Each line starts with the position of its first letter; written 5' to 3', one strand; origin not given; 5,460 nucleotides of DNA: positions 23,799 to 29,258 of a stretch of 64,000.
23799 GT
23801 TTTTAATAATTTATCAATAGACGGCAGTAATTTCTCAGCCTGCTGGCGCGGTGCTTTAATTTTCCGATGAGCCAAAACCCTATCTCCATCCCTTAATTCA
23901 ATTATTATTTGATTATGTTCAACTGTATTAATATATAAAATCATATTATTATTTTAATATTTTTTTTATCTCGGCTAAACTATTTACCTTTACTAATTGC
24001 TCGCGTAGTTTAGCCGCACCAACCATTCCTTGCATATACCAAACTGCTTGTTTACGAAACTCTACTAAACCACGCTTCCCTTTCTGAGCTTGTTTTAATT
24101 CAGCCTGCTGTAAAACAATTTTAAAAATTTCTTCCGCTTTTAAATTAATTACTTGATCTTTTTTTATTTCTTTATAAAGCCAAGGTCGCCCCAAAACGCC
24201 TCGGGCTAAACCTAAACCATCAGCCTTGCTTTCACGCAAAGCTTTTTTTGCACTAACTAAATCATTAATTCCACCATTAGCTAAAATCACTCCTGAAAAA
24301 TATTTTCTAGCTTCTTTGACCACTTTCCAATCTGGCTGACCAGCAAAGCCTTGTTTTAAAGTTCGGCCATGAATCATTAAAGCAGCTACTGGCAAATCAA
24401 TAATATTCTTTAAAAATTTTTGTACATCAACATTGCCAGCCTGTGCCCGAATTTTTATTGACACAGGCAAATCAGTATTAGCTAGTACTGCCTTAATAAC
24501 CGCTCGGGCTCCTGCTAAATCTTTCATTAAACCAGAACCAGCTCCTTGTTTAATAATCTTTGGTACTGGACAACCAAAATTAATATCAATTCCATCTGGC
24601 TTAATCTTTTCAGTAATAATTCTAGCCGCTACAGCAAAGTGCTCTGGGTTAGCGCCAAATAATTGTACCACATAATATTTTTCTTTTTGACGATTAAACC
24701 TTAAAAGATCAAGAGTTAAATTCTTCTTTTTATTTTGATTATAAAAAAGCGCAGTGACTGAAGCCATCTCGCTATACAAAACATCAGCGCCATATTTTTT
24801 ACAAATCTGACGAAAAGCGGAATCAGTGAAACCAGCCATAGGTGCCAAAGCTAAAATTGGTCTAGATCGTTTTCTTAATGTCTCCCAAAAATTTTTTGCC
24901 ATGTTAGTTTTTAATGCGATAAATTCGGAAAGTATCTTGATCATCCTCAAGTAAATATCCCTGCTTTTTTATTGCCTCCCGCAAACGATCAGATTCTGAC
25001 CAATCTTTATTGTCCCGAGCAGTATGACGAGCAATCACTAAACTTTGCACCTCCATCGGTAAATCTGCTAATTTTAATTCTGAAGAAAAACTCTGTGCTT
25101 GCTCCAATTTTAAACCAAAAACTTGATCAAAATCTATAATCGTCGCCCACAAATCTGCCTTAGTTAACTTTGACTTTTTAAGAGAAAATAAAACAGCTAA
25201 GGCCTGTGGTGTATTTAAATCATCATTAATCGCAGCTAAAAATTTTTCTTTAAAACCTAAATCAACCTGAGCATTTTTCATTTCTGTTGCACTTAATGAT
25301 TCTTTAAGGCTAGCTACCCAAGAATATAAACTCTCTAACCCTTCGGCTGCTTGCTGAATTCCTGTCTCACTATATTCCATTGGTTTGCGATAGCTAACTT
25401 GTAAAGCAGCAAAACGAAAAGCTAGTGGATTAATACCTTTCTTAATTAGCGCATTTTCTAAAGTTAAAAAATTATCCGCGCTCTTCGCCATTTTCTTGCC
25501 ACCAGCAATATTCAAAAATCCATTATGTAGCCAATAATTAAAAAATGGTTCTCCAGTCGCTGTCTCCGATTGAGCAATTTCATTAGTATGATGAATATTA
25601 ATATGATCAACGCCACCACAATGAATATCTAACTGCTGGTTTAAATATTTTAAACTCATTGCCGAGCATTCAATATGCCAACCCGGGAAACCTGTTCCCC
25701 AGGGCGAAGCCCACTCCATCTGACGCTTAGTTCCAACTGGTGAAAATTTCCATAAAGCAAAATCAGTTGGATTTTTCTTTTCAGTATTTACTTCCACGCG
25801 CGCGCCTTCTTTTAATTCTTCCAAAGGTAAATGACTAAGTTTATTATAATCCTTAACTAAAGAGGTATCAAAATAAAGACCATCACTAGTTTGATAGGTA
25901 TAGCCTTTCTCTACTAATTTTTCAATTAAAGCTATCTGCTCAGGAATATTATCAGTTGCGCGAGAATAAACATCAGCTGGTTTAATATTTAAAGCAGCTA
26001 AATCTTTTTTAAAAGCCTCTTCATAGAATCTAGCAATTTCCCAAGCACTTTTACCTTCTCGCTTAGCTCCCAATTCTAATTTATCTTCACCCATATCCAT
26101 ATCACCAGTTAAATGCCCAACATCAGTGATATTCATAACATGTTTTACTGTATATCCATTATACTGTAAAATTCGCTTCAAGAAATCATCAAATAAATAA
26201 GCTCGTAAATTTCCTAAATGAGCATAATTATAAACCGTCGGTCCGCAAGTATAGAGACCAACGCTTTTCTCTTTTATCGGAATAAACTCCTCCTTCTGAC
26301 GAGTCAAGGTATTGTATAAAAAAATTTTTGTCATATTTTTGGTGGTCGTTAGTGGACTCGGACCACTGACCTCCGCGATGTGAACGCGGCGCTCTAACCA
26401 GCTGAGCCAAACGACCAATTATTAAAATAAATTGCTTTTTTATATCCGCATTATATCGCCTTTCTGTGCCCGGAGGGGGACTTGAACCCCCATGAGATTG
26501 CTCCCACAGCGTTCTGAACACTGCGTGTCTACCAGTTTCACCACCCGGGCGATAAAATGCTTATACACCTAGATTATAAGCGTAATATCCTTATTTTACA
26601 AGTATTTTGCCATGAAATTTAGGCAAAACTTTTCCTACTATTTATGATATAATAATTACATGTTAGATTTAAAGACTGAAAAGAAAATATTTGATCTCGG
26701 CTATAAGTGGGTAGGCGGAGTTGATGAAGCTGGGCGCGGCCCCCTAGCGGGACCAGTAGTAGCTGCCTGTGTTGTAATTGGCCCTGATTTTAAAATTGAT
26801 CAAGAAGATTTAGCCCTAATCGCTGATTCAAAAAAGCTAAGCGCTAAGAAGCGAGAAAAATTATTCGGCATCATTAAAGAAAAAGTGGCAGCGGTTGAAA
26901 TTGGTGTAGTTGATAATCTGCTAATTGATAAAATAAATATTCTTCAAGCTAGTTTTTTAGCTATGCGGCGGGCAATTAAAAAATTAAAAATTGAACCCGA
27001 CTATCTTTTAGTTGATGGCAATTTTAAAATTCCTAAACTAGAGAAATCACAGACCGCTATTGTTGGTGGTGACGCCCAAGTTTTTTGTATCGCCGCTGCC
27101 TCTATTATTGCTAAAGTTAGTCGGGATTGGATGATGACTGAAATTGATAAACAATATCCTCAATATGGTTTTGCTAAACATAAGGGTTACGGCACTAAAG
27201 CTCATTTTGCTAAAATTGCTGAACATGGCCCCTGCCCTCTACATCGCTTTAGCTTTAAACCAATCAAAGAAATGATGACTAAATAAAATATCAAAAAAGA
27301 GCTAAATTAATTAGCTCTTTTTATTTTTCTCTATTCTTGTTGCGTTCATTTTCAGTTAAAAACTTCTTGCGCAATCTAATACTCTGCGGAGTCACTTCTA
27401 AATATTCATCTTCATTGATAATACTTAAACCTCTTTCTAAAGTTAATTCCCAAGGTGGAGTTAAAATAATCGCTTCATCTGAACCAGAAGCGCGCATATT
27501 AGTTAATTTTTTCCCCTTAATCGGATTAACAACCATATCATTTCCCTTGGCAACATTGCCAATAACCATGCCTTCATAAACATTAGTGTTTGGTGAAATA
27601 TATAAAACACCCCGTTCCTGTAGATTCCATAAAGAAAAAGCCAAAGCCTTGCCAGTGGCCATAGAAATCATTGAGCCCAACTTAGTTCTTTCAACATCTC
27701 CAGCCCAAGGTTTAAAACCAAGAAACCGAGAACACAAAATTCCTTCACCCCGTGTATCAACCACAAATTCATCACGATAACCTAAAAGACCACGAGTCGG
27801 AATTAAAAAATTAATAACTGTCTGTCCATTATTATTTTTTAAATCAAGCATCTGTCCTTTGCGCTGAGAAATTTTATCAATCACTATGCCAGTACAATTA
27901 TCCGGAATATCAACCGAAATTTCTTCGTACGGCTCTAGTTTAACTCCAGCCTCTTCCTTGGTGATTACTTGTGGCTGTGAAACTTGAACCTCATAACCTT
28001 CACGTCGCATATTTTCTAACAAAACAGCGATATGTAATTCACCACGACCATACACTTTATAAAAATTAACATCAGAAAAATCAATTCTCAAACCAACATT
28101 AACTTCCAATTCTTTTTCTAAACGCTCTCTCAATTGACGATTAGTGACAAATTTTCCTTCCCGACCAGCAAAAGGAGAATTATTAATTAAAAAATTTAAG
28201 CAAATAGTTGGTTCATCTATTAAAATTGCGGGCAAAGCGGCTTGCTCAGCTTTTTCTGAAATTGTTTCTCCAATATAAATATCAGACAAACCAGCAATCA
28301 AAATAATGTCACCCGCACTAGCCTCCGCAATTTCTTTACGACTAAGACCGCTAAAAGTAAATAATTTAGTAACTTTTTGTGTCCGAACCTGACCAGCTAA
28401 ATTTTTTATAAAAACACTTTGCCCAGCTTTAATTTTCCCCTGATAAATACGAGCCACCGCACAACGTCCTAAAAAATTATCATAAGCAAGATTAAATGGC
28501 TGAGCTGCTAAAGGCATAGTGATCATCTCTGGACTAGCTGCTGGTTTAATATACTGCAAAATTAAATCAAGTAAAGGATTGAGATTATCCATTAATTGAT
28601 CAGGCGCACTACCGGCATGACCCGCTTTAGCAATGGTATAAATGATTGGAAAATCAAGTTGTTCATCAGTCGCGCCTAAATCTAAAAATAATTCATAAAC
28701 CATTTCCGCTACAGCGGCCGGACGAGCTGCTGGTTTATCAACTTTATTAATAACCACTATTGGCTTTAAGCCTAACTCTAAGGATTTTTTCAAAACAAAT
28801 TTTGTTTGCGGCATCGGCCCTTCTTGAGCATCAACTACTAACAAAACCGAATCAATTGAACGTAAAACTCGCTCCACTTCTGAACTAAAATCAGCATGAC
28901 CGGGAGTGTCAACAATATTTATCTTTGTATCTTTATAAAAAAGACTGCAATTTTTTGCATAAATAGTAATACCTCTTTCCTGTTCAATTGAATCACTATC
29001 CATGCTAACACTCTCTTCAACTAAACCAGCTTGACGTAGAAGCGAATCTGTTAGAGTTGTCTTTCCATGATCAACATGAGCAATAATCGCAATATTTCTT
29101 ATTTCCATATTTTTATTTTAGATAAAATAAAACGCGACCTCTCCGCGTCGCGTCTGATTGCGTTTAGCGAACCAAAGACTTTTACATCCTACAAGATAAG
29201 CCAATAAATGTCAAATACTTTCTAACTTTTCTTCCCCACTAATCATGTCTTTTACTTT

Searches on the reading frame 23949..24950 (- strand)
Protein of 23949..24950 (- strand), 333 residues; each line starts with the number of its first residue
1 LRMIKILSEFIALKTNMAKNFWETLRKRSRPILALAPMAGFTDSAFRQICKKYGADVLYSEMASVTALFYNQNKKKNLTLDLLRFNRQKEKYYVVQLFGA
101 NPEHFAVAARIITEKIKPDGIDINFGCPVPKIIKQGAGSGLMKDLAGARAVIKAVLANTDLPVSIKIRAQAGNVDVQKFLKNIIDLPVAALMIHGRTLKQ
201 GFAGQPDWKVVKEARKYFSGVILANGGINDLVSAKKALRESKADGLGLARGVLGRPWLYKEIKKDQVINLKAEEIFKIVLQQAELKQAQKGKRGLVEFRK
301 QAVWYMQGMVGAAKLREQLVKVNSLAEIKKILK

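Call 70: search_protein_families(library=pfam, proteins=[window:23949-24950:-], max_evalue=0.00001)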
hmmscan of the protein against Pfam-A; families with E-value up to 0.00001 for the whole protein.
window:23949-24950:- (333 aa): 1 family
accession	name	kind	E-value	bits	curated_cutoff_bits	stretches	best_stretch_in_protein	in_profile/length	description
PF01207.24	Dus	-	4.6e-59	200.5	20.4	1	35-329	2-299/311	Dihydrouridine synthase (Dus)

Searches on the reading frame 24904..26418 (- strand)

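Call 69: search_protein_families(library=pfam, proteins=[window:24904-26418:-], max_evalue=0.00001)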
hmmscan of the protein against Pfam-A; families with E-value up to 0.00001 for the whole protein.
window:24904-26418:- (504 aa): 4 families
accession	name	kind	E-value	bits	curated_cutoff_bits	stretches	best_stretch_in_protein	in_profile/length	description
PF01406.26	tRNA-synt_1e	-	5.6e-98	328.5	27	1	46-358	3-300/301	tRNA synthetases class I (C) catalytic domain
PF09334.17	tRNA-synt_1g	-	2.6e-08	33.5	20.1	1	63-186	11-125/391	tRNA synthetases class I (M)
PF09190.17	DALR_2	-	3e-07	31.3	22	1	392-415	1-24/57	DALR domain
PF23493.1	CysS_C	-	5.2e-06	26.9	23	0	452-495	3-46/51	Cysteinyl-tRNA ligase anticodon binding domain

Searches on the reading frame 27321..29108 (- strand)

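Call 69: search_protein_families(library=pfam, proteins=[window:27321-29108:-], max_evalue=0.00001)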
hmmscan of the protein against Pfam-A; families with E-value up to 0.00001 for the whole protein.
window:27321-29108:- (595 aa): 6 families
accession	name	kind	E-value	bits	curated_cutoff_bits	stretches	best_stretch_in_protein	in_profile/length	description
PF00009.33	GTP_EFTU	-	5.9e-54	182.9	26.5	1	2-188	2-187/188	Elongation factor Tu GTP binding domain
PF21018.2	BipA_C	-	7.2e-43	145.3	23.8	1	478-585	2-109/110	TypA/BipA C-terminal domain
PF00679.30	EFG_C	-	2.5e-20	72.8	27.9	1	390-473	2-86/89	Elongation factor G C-terminus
PF03144.31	GTP_EFTU_D2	-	4.1e-14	53.2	30.3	1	214-283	1-72/73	Elongation factor Tu domain 2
PF22042.2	EF-G_D2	-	4.5e-10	39.9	27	1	205-285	7-83/84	Elongation factor G domain 2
PF01926.29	MMR_HSR1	-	3.4e-08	34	21.9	1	6-122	2-113/113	50S ribosome-binding GTPase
